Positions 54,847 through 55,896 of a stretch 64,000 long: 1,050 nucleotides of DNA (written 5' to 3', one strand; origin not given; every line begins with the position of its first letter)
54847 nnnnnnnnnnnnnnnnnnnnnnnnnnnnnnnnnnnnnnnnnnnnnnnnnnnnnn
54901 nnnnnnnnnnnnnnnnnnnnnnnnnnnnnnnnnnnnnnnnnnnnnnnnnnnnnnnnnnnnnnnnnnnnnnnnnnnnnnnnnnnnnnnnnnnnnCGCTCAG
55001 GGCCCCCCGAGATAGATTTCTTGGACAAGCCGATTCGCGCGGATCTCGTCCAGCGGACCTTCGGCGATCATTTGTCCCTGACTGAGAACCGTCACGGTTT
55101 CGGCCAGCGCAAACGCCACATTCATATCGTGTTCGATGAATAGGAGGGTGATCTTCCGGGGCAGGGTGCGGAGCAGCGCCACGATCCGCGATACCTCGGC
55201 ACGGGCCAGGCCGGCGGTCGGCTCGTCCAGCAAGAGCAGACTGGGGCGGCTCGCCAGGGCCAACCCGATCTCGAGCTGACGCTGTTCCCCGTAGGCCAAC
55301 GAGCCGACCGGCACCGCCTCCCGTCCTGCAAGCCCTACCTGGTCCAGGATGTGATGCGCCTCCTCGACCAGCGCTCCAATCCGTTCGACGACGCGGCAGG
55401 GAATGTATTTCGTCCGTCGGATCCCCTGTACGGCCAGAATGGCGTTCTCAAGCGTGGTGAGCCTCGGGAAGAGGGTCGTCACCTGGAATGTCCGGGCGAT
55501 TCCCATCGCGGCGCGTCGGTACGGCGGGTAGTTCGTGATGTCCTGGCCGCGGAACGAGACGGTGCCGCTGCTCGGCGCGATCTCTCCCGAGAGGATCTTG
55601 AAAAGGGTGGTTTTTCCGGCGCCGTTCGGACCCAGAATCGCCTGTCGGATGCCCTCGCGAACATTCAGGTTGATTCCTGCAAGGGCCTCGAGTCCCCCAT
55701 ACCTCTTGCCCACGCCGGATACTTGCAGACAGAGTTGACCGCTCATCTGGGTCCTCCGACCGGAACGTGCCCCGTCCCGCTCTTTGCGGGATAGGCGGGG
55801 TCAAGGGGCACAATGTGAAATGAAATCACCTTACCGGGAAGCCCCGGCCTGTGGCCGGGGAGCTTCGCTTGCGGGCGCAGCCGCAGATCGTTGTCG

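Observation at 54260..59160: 4.9-kb GC-rich block encoding a complete second LivHMKGF importer embedded in the lyase locus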

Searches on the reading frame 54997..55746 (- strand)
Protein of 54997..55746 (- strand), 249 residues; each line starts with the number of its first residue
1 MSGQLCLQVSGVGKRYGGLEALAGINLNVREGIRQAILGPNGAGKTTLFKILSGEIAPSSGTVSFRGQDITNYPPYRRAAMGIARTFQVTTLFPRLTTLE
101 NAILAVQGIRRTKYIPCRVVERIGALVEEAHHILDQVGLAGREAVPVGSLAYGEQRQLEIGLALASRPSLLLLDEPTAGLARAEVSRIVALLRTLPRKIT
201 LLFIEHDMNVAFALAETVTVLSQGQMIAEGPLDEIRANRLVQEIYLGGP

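Call 8: search_protein_families(library=ncbifam, proteins=[window:54997-55746:-])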
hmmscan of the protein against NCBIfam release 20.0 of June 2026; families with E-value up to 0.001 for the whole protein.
window:54997-55746:- (249 aa): 186 families (the best 25 are shown)
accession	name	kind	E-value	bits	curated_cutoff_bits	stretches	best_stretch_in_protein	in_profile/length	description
TIGR03411.1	urea_trans_UrtD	equivalog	5.6e-63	212.8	304.1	1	6-247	2-241/242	urea ABC transporter ATP-binding protein UrtD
NF008449.1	PRK11300.1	equivalog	2.3e-53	181.1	362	1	6-247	5-253/255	high-affinity branched-chain amino acid ABC transporter ATP-binding protein LivG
TIGR04406.1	LPS_export_lptB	equivalog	1.8e-41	142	240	1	7-247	2-234/239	LPS export ABC transporter ATP-binding protein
TIGR03410.1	urea_trans_UrtE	equivalog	2e-41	142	285.8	1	7-241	1-225/230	urea ABC transporter ATP-binding subunit UrtE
TIGR01188.1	drrA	subfamily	4.3e-40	137.9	312.45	1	14-237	1-213/302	daunorubicin resistance ABC transporter, ATP-binding protein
NF047930.1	ABC_ATP_B6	equivalog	1.8e-36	125.8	670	1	7-237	3-225/510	putative B6 ABC transporter ATP-binding protein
NF008442.0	PRK11288.1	equivalog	1e-35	123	689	1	6-243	7-239/504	L-arabinose ABC transporter ATP-binding protein AraG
TIGR03864.1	PQQ_ABC_ATP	hypoth_equivalog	1.6e-35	122.6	302.25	1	7-242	2-226/236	ABC transporter, ATP-binding subunit, PQQ-dependent alcohol dehydrogenase system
NF010069.0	PRK13549.1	equivalog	3.6e-34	118.1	699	1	6-242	5-237/513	xylose ABC transporter ATP-binding protein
TIGR03265.1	PhnT2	equivalog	6.3e-34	117.7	457.7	1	6-235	4-222/353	putative 2-aminoethylphosphonate ABC transporter ATP-binding protein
NF043075.1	MMSYN1_0197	equivalog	1.1e-33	116.6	550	1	7-235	3-220/341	spermidine/putrescine ABC transporter ATP-binding protein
NF041861.1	YtfR_transport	equivalog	3.8e-33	114.6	850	1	7-243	2-232/492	galactofuranose ABC transporter, ATP-binding protein YtfR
NF008030.0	PRK10762.1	equivalog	4.8e-33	114.6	745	1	6-242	4-235/501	ribose ABC transporter ATP-binding protein RbsA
NF011967.0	PRK15439.1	equivalog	5.4e-33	114.2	586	1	6-244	11-236/510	autoinducer 2 ABC transporter ATP-binding protein LsrA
NF040905.2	GguA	equivalog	6.2e-33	113.9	810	1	7-242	2-235/500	multiple monosaccharide ABC transporter ATP-binding protein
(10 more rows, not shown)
